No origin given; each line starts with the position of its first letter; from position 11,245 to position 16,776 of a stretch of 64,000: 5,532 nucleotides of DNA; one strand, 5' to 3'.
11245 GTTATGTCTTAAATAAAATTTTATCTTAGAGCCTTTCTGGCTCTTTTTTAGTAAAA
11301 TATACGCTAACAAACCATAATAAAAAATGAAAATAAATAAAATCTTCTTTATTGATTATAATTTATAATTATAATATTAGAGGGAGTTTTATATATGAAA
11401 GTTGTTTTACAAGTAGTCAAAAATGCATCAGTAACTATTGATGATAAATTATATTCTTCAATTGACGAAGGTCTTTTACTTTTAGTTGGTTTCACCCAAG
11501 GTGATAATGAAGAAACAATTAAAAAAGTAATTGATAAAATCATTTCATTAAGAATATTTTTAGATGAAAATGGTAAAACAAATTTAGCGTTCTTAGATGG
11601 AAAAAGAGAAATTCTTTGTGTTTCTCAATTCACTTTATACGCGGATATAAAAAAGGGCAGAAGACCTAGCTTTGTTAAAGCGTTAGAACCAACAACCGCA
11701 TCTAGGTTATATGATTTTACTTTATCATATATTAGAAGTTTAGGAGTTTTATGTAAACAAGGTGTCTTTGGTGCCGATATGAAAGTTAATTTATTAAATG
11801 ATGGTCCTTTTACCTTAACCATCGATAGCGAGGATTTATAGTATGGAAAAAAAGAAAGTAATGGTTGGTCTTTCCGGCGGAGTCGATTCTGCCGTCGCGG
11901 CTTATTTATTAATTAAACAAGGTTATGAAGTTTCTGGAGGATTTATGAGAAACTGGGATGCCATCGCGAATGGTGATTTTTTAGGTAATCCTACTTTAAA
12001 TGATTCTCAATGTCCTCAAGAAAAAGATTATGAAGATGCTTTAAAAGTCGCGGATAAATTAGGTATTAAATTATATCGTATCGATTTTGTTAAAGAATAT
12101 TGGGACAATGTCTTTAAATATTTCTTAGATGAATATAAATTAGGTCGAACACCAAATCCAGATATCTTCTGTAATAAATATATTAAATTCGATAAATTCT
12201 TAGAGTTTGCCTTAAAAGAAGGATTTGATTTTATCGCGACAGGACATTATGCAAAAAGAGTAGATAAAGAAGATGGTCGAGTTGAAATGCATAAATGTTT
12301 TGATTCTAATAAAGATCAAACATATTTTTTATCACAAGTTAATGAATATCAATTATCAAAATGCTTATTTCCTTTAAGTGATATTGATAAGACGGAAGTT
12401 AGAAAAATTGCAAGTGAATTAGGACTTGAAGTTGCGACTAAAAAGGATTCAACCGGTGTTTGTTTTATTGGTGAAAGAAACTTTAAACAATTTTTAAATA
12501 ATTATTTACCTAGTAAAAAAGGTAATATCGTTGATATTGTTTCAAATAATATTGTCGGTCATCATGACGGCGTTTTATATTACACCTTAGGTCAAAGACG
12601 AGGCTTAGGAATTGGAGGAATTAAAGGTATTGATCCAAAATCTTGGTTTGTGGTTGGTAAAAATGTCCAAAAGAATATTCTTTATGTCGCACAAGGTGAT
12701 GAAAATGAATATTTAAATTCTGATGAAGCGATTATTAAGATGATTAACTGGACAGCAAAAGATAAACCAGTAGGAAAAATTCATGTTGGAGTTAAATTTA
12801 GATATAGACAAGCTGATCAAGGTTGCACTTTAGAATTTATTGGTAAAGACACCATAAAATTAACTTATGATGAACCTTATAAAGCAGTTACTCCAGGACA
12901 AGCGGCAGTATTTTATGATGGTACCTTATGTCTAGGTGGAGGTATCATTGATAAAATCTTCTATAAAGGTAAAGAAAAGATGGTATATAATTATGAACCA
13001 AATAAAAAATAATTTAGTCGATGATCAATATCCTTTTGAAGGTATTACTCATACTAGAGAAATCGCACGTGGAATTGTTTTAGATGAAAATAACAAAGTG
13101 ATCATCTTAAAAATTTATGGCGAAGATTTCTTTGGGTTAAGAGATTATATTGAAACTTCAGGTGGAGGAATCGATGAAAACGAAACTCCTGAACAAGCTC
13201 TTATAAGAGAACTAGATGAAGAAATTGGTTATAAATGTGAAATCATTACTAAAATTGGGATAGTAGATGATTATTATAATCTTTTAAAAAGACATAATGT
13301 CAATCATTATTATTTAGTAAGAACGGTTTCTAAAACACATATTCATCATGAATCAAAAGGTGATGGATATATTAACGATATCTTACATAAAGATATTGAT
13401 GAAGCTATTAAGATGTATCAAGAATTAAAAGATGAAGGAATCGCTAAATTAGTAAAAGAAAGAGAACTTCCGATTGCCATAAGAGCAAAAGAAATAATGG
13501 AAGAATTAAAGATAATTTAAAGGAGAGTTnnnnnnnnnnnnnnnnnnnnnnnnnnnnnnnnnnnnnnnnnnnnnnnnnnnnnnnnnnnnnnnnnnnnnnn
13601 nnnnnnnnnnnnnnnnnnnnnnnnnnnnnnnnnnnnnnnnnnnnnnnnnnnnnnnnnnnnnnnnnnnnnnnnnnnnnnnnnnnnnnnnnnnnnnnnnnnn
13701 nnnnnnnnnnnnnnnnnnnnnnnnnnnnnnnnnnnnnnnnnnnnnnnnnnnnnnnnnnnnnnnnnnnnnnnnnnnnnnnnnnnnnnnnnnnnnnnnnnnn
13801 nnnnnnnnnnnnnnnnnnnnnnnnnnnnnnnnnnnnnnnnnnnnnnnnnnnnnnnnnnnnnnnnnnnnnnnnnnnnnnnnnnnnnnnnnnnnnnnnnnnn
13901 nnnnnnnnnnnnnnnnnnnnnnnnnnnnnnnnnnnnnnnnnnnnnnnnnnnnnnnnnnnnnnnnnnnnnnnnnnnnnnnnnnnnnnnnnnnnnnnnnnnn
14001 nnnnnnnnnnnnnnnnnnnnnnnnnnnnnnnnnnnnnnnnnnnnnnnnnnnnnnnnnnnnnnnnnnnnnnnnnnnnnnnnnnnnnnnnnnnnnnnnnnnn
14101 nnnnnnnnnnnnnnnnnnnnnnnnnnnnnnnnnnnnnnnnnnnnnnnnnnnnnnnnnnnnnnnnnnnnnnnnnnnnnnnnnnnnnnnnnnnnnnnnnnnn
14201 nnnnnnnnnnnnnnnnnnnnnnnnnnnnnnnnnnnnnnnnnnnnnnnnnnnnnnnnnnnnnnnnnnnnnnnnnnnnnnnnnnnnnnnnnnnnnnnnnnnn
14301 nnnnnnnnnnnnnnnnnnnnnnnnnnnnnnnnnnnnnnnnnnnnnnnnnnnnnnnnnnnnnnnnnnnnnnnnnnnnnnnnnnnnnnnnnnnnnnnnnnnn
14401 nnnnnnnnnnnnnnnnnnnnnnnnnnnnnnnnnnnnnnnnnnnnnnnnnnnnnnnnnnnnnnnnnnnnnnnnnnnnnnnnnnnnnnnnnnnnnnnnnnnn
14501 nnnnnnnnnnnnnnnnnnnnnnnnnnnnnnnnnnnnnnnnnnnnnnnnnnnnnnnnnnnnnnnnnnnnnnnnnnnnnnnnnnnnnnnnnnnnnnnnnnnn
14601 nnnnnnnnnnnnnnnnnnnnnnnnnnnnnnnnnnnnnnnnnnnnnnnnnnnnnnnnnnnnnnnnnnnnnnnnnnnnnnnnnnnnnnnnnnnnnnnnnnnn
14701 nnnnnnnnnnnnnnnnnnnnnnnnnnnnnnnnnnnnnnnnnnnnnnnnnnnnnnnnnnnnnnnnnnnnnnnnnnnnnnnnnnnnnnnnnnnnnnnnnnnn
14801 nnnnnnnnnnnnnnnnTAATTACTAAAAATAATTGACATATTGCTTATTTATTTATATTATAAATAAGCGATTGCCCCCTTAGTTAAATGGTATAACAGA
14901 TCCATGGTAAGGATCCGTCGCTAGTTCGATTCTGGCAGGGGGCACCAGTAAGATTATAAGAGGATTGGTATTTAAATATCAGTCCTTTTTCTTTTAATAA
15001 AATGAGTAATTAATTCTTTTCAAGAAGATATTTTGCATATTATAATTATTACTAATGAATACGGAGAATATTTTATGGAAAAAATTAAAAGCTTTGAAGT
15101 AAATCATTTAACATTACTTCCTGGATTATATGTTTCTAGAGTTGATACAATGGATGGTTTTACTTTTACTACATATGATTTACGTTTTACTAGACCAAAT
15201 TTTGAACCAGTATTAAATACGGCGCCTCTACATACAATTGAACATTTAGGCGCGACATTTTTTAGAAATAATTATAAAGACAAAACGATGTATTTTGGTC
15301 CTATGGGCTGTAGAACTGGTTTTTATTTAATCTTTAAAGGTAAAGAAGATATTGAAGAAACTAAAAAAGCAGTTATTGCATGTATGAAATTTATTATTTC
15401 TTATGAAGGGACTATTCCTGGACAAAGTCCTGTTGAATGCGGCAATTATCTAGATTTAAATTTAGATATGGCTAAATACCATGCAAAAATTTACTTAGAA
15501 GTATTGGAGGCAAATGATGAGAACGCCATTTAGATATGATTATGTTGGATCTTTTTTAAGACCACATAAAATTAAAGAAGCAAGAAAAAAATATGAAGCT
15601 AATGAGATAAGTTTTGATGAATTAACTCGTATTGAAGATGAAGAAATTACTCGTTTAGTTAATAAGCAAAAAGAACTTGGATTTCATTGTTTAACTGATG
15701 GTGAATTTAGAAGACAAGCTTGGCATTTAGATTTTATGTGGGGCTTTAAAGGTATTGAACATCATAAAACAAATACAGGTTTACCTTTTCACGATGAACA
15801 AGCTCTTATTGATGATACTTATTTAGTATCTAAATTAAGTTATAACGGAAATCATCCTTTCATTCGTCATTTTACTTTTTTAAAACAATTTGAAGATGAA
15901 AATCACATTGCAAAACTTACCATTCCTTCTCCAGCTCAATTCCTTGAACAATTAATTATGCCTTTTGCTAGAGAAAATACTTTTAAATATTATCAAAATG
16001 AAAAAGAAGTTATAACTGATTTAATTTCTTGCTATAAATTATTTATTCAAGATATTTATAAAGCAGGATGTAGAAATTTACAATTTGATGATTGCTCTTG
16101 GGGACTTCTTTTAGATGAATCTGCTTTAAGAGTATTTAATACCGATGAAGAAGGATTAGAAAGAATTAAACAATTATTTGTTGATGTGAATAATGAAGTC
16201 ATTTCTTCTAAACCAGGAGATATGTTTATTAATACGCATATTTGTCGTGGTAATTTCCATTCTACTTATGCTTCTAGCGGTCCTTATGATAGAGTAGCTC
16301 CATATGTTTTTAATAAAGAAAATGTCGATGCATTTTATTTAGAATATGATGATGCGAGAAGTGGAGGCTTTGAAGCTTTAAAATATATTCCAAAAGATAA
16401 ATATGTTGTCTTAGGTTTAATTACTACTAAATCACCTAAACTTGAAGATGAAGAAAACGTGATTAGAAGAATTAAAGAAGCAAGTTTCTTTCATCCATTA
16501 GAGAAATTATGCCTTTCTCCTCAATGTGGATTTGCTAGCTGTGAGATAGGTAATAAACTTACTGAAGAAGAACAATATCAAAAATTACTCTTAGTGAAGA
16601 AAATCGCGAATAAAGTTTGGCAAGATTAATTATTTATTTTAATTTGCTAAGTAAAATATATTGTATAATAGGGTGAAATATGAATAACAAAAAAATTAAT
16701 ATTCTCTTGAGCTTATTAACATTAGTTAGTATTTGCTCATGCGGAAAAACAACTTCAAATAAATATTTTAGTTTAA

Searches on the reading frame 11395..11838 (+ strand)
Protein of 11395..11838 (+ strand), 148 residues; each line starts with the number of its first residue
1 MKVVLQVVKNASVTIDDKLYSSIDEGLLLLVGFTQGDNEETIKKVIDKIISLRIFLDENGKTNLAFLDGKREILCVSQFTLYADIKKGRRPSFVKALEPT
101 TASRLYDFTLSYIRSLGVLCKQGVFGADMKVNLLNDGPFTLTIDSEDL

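Call 24: search_protein_families(library=pfam, proteins=[window:11395-11838:+], max_evalue=0.001)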
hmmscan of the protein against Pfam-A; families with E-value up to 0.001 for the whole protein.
window:11395-11838:+ (148 aa): 1 family
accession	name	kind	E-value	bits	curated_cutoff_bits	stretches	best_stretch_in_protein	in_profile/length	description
PF02580.21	Tyr_Deacylase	-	1.1e-50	172.1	25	1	2-144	1-144/144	D-Tyr-tRNA(Tyr) deacylase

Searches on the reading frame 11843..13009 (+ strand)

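Call 24: search_protein_families(library=pfam, proteins=[window:11843-13009:+], max_evalue=0.001)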
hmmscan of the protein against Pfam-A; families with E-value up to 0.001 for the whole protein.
window:11843-13009:+ (389 aa): 6 families
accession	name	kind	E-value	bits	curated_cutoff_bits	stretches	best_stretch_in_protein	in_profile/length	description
PF03054.22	tRNA_Me_trans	-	8.8e-78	261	20.6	1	4-210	1-201/202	tRNA methyl transferase HUP domain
PF20258.4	tRNA_Me_trans_C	-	6.6e-23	81.3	20.6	1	294-369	2-77/77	Aminomethyltransferase beta-barrel domain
PF20259.3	tRNA_Me_trans_M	-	7.6e-23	80.3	27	1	215-284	1-66/66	tRNA methyl transferase PRC-barrel domain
PF02540.23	NAD_synthase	-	3.8e-08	33.2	21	1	3-82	18-81/242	NAD synthase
PF02568.20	ThiI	-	1.5e-06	28.4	20.5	1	4-37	4-37/197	Thiamine biosynthesis protein (ThiI)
PF06508.19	QueC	-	4.5e-05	23.5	22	0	5-30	1-26/210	Queuosine biosynthesis protein QueC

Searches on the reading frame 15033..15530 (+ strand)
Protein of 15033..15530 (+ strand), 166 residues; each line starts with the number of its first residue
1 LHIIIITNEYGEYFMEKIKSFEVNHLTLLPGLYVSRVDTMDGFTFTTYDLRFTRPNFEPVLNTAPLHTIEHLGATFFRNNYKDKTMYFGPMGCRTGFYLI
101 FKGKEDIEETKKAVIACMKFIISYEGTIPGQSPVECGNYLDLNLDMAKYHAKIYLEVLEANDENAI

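Call 24: search_protein_families(library=pfam, proteins=[window:15033-15530:+], max_evalue=0.001)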
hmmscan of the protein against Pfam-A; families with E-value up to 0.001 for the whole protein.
window:15033-15530:+ (166 aa): 1 family
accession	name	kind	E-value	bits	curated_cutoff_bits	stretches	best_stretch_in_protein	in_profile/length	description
PF02664.20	LuxS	-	2.2e-51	174.1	27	1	17-159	1-150/154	S-Ribosylhomocysteinase (LuxS)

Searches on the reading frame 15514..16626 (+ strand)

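Call 24: search_protein_families(library=pfam, proteins=[window:15514-16626:+], max_evalue=0.001)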
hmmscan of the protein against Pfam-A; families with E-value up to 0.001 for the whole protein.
window:15514-16626:+ (371 aa): 1 family
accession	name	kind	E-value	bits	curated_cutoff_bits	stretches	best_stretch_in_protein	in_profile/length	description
PF01717.24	Meth_synt_2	-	2.5e-15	57.1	21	2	161-343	143-306/324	Cobalamin-independent synthase, Catalytic domain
